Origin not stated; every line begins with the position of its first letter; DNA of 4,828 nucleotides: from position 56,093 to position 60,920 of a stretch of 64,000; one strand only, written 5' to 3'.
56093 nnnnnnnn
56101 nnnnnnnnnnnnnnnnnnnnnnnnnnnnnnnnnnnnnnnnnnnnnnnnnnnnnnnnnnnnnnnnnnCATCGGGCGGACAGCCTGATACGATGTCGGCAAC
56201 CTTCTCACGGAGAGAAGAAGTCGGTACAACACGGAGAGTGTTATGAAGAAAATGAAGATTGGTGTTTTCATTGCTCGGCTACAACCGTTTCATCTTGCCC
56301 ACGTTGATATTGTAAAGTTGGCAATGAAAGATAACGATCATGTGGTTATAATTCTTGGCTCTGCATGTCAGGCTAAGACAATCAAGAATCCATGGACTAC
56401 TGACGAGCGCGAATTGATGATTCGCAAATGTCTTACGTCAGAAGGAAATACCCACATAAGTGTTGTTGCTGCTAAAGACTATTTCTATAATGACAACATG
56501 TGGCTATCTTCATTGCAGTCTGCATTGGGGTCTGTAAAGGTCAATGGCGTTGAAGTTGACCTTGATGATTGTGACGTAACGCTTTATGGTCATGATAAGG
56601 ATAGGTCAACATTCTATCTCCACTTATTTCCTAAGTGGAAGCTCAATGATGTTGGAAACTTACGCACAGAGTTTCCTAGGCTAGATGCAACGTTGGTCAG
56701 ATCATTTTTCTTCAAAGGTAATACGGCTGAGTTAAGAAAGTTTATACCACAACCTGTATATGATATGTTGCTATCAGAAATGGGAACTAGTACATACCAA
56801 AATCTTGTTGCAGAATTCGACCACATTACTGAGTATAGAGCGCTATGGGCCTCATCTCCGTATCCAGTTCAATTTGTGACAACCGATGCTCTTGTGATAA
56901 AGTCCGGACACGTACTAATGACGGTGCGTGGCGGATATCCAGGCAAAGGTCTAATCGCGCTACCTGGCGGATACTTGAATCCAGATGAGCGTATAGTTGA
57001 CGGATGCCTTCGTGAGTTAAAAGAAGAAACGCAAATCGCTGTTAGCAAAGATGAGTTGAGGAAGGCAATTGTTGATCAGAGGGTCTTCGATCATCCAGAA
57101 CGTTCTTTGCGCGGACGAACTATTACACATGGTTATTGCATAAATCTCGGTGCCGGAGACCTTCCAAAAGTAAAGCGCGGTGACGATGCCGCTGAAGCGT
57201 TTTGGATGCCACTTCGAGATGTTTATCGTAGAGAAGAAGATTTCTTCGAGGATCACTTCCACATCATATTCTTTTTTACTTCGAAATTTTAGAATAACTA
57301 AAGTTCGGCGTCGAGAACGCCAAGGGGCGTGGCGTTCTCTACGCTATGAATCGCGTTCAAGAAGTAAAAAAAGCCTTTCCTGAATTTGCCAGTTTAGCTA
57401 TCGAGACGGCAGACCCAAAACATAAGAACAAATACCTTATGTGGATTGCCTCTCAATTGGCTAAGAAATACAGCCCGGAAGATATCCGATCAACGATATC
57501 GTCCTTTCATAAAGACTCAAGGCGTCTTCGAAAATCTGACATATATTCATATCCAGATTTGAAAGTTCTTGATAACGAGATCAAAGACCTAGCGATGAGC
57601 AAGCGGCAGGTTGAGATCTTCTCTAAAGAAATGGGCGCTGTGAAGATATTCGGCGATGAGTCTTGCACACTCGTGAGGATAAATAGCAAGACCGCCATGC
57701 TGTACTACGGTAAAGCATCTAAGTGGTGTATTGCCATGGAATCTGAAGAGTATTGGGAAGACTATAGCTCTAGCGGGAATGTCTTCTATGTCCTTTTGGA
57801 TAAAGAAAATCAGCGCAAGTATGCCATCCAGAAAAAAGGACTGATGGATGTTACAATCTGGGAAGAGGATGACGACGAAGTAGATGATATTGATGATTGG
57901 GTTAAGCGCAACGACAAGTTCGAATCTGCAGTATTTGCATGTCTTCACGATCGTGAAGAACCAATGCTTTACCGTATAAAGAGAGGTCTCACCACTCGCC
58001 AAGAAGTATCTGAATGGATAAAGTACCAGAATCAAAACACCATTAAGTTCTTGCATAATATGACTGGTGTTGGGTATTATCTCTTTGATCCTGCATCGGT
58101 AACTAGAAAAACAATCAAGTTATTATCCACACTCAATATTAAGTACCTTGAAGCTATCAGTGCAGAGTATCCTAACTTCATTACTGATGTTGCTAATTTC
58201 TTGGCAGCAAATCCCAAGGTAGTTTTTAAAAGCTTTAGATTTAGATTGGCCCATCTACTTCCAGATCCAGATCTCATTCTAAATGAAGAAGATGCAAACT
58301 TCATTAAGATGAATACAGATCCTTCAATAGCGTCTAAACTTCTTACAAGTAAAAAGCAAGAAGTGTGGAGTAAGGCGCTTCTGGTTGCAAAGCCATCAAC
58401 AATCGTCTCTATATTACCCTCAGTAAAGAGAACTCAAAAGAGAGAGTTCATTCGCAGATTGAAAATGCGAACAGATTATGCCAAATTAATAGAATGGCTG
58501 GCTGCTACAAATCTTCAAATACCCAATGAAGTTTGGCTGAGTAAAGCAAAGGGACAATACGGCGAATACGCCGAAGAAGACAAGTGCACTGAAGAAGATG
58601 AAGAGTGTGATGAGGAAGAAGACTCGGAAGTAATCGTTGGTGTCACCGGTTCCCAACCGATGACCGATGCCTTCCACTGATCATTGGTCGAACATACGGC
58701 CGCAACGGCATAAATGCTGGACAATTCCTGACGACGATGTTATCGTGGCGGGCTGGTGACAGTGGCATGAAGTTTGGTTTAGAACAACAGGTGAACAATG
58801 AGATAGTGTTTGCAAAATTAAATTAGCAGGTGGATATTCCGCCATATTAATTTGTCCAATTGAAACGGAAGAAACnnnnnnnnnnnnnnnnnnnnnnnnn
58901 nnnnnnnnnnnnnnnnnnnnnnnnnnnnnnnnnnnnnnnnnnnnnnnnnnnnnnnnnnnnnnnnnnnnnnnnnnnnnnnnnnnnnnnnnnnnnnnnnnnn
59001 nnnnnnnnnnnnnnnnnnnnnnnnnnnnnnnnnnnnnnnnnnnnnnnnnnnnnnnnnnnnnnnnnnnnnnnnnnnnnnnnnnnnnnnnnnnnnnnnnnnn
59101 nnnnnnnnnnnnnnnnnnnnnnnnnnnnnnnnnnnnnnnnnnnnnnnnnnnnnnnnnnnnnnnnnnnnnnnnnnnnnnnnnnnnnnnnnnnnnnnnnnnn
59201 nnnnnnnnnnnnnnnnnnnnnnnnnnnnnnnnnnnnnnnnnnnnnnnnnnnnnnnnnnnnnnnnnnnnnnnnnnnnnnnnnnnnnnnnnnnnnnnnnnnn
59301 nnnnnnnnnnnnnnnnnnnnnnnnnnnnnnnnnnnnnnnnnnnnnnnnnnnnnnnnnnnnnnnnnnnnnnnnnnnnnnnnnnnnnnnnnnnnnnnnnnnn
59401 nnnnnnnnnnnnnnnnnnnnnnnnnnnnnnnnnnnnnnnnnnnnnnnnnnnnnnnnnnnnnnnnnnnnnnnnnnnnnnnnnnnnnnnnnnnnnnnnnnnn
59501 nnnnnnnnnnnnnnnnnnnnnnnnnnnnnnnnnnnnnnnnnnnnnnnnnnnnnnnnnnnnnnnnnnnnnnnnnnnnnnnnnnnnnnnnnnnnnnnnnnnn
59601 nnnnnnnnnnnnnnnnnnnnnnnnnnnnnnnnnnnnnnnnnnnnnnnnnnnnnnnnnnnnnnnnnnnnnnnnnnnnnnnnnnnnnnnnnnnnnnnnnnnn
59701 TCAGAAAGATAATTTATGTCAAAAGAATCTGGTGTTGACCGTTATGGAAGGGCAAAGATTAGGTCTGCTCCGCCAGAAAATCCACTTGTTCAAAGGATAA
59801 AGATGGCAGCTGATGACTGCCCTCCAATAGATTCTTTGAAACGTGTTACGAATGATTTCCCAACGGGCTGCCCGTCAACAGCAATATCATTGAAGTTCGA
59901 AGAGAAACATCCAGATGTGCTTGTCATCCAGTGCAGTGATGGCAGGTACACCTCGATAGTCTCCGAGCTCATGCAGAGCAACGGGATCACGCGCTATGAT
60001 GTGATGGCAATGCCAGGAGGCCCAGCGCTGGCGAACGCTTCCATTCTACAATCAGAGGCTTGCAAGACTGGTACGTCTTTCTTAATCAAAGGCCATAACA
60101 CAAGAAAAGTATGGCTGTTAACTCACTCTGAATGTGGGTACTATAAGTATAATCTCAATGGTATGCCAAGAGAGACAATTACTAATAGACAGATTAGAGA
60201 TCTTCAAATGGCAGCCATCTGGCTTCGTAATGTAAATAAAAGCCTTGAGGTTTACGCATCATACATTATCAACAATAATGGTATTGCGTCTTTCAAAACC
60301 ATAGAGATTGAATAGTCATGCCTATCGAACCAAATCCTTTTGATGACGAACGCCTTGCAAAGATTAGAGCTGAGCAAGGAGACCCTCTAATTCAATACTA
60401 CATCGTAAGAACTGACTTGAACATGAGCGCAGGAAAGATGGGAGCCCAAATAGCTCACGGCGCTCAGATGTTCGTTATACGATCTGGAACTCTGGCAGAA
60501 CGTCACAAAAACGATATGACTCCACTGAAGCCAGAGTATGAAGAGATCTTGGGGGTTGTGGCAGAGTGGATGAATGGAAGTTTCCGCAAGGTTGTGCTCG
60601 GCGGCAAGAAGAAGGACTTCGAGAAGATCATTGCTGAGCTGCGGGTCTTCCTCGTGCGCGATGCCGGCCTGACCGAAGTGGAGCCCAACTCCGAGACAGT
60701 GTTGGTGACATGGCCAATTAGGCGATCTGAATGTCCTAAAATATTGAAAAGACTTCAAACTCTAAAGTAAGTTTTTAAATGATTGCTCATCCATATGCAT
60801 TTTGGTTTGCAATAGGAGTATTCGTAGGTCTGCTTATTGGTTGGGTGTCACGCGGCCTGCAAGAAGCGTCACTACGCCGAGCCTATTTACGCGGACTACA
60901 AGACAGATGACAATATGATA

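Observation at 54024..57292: NAD+ salvage/ADP-ribose-processing operon: NadM-Nudix fusion with an MBL-fold hydrolase and an unassigned 420-aa protein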

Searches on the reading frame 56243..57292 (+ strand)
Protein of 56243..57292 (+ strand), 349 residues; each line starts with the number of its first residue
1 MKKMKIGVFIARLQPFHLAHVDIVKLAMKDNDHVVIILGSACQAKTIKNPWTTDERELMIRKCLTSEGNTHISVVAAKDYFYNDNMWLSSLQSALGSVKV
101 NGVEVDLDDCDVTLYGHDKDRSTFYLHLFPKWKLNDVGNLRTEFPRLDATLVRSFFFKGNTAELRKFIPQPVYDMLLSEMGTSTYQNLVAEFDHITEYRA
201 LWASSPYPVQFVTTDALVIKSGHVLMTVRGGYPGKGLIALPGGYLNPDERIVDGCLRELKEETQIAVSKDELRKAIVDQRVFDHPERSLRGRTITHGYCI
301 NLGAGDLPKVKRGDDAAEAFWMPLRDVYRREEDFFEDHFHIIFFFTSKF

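Call 3: search_protein_families(library=pfam, proteins=[window:56243-57292:+], max_evalue=0.01)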
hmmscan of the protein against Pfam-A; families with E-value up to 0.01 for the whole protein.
window:56243-57292:+ (349 aa): 3 families
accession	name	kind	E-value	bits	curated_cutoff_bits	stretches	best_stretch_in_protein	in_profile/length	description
PF00293.34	NUDIX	-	1.4e-12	48.2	21.1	1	215-334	7-123/134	NUDIX domain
PF01467.32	CTP_transf_like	-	1.7e-06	28.7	21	1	13-66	6-59/133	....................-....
PF22327.2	Nudt16-like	-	0.0004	20.8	27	1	223-318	24-111/161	U8 snoRNA-decapping enzyme-like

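Call 4: search_protein_families(library=phrogs, proteins=[window:56243-57292:+], max_evalue=0.001)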
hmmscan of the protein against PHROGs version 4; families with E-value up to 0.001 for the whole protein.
window:56243-57292:+ (349 aa): 4 families
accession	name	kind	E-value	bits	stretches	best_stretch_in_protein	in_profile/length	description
phrog_395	-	other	1.2e-68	233.6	1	1-347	8-372/373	cytidyltransferase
phrog_1198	-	other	5.4e-18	66.6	1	183-329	10-152/253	MutT/NUDIX hydrolase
phrog_3041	-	other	2.6e-05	23.8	1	2-190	48-233/678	cytidyltransferase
phrog_3462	-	moron, auxiliary metabolic gene and host takeover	0.00046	20.5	1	4-145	2-140/346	nicotinamide-nucleotide adenylyltransferase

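Call 5: search_protein_families(library=ncbifam, proteins=[window:56243-57292:+], max_evalue=0.01)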
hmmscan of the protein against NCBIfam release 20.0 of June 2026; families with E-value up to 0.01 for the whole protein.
window:56243-57292:+ (349 aa): 15 families
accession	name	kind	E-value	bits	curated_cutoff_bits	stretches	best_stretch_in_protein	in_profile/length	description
NF003791.0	PRK05379.2-3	equivalog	1.1e-109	366.7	409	1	2-348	3-339/340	bifunctional nicotinamide-nucleotide adenylyltransferase/Nudix hydroxylase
NF003786.0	PRK05379.1-2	equivalog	1.7e-98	330.1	397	1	4-343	14-349/354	bifunctional nicotinamide-nucleotide adenylyltransferase/Nudix hydroxylase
NF003788.0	PRK05379.1-5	equivalog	3.6e-95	319.2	354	1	7-346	8-348/351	bifunctional nicotinamide-nucleotide adenylyltransferase/Nudix hydroxylase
NF003787.0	PRK05379.1-4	equivalog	4e-89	299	449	1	3-348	8-345/346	bifunctional nicotinamide-nucleotide adenylyltransferase/Nudix hydroxylase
NF003790.0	PRK05379.2-2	equivalog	3.1e-81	273.2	403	1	3-346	18-351/354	bifunctional nicotinamide mononucleotide adenylyltransferase/ADP-ribose pyrophosphatase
NF003785.0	PRK05379.1-1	equivalog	5.9e-68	229.6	418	1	5-345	3-339/347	bifunctional nicotinamide-nucleotide adenylyltransferase/Nudix hydroxylase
NF003789.0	PRK05379.2-1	equivalog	6.1e-38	130.6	355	1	7-342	10-296/312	bifunctional nicotinamide mononucleotide adenylyltransferase/ADP-ribose pyrophosphatase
NF010365.0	PRK13793.1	equivalog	1.5e-28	99.7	198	1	2-192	2-179/196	nicotinate-nicotinamide nucleotide adenylyltransferase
NF002243.0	PRK01153.1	subfamily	2.4e-18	66.3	127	1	7-96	3-93/175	nicotinamide-nucleotide adenylyltransferase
TIGR01527.1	arch_NMN_Atrans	equivalog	6.1e-17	61.7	181.2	1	7-95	2-91/167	nicotinamide-nucleotide adenylyltransferase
TIGR00125.1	cyt_tran_rel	domain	6.4e-09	35.9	27.7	1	6-67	1-62/65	adenylyltransferase/cytidyltransferase family protein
TIGR01526.1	nadR_NMN_Atrans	equivalog_domain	9.9e-08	31.6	341.15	1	4-134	1-125/325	nicotinamide-nucleotide adenylyltransferase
TIGR01510.1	coaD_prev_kdtB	equivalog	0.00028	20.9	103.3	1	8-75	3-65/155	pantetheine-phosphate adenylyltransferase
NF006530.0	PRK08999.1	equivalog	0.0004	19.5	245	1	218-271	14-68/315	Nudix family hydrolase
NF050029.2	TransRepNtr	equivalog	0.0036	16.8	400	1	198-300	8-110/245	ADPR responsive transcriptional repressor NtrR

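Call 12: search_dna_similar(query=window:56243-57292:+, collection=phages, mode=protein, max_rows=30, max_evalue=0.001)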
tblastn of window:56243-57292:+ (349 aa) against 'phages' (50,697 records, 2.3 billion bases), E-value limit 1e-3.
Records with a match: 484; places in all: 485; records where one place covers at least 80% of the query: 458.
Best place of each record, by identity: <60% 484.
By first word of the organism name: Klebsiella 125; Vibrio 63; Aeromonas 55; Caulobacter 39; Stenotrophomonas 21; Cronobacter 20; Enterobacter 20; Citrobacter 12; Escherichia 10; Xanthomonas 8; and 40 more.
By host as written in the record: Klebsiella pneumoniae 59; - 57; Caulobacter vibrioides CB15 22; Aeromonas salmonicida 20; Stenotrophomonas maltophilia 15; Aeromonas hydrophila BIOTECH 10089 12; Cronobacter sakazakii 11; Aeromonas hydrophila 9; and 155 more.
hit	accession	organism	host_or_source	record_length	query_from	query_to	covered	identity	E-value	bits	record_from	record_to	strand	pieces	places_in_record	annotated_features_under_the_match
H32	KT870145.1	Roseobacter phage DSS3P8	Ruegeria pomeroyi DSS-3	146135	8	329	92%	42.0%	1e-69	241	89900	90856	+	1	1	NadM family nicotinamide-nucleotide adenylyltransferase / ADP-ribose ...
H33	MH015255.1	Ruegeria phage vB_RpoS-V10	Ruegeria pomeroyi DSS-3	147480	8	329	92%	42.0%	1e-69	241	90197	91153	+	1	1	bifunctional nicotinamide mononucleotide adenylyltransferase/ ...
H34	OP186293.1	Rhodobacter phage RcXuper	Rhodobacter capsulatus YW1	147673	8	329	92%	41.9%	7e-67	233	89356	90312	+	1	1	bifunctional nicotinamide mononucleotide adenylyltransferase/ ...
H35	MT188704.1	Mesorhizobium phage Cp1R7A-A1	Mesorhizobium loti R7ANS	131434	4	321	91%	40.9%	2e-67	235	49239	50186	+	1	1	nicotinamide-nucleotide adenylyltransferase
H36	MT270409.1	Phaeobacter phage MD18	Phaeobacter inhibens DSM 17395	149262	9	329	92%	40.2%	3e-67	234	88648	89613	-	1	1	nicotinamide-nucleotide adenylyltransferase, NadM family / ADP-ribose ...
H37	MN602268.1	Bacteriophage DSS3_MAL1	-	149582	9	329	92%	40.2%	6e-70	242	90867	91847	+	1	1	bifunctional NMN adenylyltransferase/nudix hydrolase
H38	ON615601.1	Synechococcus phage BUCT-ZZ01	Synechococcus elongatus PCC 7942 = ...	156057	2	331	95%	39.1%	2e-67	235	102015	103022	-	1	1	nicotinamide-nucleotide adenylyltransferase, NadM family / ADP-ribose ...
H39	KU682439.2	Stenotrophomonas phage vB_SmaS-DLP_6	Stenotrophomonas maltophilia D1571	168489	2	331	95%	38.4%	5e-67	234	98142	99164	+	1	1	ADP-ribose pyrophosphatase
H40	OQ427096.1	Xanthomonas phage X1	Xanthomonas campestris pv. campestris ...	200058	6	331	93%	38.7%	8e-61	216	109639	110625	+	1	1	nicotinamide-nucleotide adenylyltransferase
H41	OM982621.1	Pseudomonas phage Astolliot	Pseudomonas syringae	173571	2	331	95%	37.8%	1e-58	210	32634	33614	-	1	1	nicotinate mononucleotide adenylyltransferase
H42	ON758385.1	Xanthomonas phage BUDD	Xanthomonas sp.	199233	6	331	93%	38.1%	3e-60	214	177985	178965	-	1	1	nicotinamide-nucleotide adenylyltransferase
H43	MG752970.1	Ralstonia phage RsoM2USA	Ralstonia solanacearum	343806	2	326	93%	37.9%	2e-61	218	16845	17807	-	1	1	hypothetical protein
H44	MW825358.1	Xanthomonas phage vB_XciM_LucasX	Xanthomonas citri 306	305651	8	327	92%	38.3%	2e-75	258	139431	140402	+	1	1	nicotinamide-nucleotide adenylyltransferase, NadM family / ADP-ribose ...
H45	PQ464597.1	Pseudomonas phage Milchi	Pseudomonas poae Z9_5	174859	2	331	95%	37.0%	2e-57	206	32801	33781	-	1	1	cytidyltransferase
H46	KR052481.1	Sinorhizobium phage phiM19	Sinorhizobium meliloti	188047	1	324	93%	37.2%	6e-59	210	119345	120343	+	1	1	bifunctional nicotinamide/nicotinate mononucleotide ...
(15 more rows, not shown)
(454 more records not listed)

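Call 73: search_solved_structures(query=window:56243-57292:+, max_evalue=0.00001, show_alignments=2)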
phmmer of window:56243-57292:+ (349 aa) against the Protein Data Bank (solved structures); distinct sequences matched with E-value up to 0.00001: 12.
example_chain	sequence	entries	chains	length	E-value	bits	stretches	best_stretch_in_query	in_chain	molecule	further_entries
2qjo_A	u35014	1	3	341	2.5e-90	306.4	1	3-348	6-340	Bifunctional NMN adenylyltransferase/Nudix hydrolase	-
2qjt_B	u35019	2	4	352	2e-60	208.1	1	5-344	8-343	Nicotinamide-nucleotide adenylyltransferase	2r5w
2fml_A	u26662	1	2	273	2.4e-11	46.7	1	224-325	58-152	MutT/nudix family protein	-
1f9a_A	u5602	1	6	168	2.4e-11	46.7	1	7-94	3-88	HYPOTHETICAL PROTEIN MJ0541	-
1ej2_A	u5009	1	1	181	6.1e-10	42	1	7-69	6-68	NICOTINAMIDE MONONUCLEOTIDE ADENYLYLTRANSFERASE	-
4yp5_A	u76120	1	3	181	6.7e-10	41.9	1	7-69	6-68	Nicotinamide-nucleotide adenylyltransferase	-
1m8j_A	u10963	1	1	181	6.8e-10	41.9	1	7-69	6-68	Nicotinamide-nucleotide Adenylyltransferase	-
4yp7_A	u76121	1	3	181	9.2e-10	41.4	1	7-69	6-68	Nicotinamide-nucleotide adenylyltransferase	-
1m8g_A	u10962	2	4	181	1.7e-09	40.5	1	7-69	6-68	Nicotinamide-nucleotide Adenylyltransferase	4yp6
1m8f_A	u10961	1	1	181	4.4e-09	39.2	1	7-69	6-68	nicotinamide-nucleotide adenylyltransferase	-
1hyb_A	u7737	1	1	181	1.5e-08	37.5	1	7-69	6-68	NICOTINAMIDE MONONUCLEOTIDE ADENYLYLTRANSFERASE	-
1m8k_A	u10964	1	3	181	1.7e-08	37.3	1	7-69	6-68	Nicotinamide-nucleotide Adenylyltransferase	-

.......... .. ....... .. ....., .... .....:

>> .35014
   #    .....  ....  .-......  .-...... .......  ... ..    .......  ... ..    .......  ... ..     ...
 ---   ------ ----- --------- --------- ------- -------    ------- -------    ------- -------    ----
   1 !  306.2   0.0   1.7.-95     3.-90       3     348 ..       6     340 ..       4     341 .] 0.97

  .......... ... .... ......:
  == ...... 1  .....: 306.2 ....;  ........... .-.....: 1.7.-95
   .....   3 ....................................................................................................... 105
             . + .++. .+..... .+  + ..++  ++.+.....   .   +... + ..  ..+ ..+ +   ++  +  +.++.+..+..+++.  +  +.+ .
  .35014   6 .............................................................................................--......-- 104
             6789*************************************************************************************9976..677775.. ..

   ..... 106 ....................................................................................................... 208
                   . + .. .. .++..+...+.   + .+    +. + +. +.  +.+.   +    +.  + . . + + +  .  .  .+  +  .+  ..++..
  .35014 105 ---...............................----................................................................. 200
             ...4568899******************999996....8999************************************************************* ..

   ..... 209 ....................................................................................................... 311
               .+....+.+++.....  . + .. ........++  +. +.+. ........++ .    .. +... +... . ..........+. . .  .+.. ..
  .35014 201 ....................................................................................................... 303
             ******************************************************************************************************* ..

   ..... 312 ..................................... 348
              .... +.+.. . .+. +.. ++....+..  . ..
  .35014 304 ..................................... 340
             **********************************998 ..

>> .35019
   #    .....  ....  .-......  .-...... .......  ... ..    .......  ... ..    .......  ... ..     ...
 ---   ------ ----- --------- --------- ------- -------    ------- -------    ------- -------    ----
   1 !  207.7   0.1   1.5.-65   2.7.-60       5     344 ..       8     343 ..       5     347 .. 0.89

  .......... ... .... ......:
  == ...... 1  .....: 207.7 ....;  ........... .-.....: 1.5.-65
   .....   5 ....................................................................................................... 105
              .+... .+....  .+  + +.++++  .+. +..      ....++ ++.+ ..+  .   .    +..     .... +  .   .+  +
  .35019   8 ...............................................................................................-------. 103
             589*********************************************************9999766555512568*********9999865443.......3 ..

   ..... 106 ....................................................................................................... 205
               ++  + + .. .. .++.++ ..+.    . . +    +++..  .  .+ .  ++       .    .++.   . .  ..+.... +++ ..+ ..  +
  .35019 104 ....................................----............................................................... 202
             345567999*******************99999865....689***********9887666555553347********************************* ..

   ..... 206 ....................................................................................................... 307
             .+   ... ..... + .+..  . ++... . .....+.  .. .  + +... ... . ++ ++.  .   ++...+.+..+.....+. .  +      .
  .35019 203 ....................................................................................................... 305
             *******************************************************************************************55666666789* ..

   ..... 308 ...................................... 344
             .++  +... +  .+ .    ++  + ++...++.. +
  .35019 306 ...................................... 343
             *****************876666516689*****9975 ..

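Call 96: search_protein_families(library=padloc, proteins=[window:56243-57292:+], max_evalue=0.001)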
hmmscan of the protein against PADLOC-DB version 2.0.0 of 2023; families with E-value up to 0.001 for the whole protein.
window:56243-57292:+ (349 aa): 1 family
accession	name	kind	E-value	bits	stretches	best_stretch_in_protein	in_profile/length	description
PDLC04899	PDC-S07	-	0.00012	19.7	1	216-273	12-70/135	-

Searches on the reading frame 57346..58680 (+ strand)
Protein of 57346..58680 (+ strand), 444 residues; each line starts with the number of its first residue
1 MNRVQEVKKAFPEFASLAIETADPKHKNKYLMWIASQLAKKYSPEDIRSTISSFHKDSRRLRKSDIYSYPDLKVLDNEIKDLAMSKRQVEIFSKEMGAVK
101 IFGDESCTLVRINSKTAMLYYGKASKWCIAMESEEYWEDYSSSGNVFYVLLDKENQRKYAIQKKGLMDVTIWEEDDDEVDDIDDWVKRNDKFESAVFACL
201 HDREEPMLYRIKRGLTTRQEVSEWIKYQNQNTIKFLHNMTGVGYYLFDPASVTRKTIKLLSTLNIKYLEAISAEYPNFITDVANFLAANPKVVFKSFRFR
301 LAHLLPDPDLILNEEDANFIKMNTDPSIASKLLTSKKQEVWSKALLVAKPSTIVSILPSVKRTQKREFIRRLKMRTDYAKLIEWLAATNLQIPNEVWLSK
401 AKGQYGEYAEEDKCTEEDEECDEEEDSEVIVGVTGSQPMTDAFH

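Call 3: search_protein_families(library=pfam, proteins=[window:57346-58680:+], max_evalue=0.01)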
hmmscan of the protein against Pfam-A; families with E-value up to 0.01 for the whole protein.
window:57346-58680:+ (444 aa): 1 family
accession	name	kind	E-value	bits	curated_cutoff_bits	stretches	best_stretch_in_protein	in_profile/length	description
PF00167.24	FGF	-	0.0056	17.1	24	0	85-160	31-111/124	Fibroblast growth factor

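Call 4: search_protein_families(library=phrogs, proteins=[window:57346-58680:+], max_evalue=0.001)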
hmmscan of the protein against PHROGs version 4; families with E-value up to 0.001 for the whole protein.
window:57346-58680:+ (444 aa): 2 families
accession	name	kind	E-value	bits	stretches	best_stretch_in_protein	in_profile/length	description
phrog_28193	-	unknown function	2e-05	24.6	1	96-163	103-173/681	-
phrog_17056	-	unknown function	0.00055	20.4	1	86-181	111-208/420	-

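Call 5: search_protein_families(library=ncbifam, proteins=[window:57346-58680:+], max_evalue=0.01)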
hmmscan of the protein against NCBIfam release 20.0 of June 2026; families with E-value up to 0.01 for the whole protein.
window:57346-58680:+ (444 aa): 0 families

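Call 96: search_protein_families(library=padloc, proteins=[window:57346-58680:+], max_evalue=0.001)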
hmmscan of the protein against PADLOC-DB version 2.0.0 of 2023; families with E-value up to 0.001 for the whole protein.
window:57346-58680:+ (444 aa): 0 families

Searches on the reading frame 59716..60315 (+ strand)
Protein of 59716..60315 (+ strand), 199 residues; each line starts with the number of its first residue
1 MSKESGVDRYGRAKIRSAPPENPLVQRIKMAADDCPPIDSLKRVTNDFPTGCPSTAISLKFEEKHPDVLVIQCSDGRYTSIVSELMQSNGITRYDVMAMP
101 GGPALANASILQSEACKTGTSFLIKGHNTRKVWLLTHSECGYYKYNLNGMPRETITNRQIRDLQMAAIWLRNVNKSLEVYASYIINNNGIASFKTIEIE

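Call 3: search_protein_families(library=pfam, proteins=[window:59716-60315:+], max_evalue=0.01)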
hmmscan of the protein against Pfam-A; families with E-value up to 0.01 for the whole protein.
window:59716-60315:+ (199 aa): 1 family
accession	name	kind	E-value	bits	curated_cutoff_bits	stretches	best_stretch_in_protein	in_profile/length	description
PF20393.3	Pro_CA_2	-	6.3e-07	30.1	30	1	68-187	6-118/125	Putative carbonic anhydrase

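Call 4: search_protein_families(library=phrogs, proteins=[window:59716-60315:+], max_evalue=0.001)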
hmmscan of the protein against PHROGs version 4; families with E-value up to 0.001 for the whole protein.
window:59716-60315:+ (199 aa): 0 families

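Call 5: search_protein_families(library=ncbifam, proteins=[window:59716-60315:+], max_evalue=0.01)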
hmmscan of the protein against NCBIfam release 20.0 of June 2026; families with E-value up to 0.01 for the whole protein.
window:59716-60315:+ (199 aa): 0 families

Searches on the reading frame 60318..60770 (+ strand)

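Call 3: search_protein_families(library=pfam, proteins=[window:60318-60770:+], max_evalue=0.01)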
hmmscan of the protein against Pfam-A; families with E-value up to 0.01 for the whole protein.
window:60318-60770:+ (150 aa): 1 family
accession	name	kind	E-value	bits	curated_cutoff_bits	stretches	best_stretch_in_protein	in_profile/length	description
PF01981.21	PTH2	-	6.8e-18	65.4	23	1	25-148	2-114/115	Peptidyl-tRNA hydrolase PTH2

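Call 4: search_protein_families(library=phrogs, proteins=[window:60318-60770:+], max_evalue=0.001)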
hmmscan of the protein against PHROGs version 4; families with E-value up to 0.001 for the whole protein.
window:60318-60770:+ (150 aa): 2 families
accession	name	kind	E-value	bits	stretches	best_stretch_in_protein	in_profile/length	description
phrog_1866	-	unknown function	3.9e-19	70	1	23-149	7-125/126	-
phrog_5822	-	unknown function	7.8e-07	29.9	1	82-144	188-247/257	-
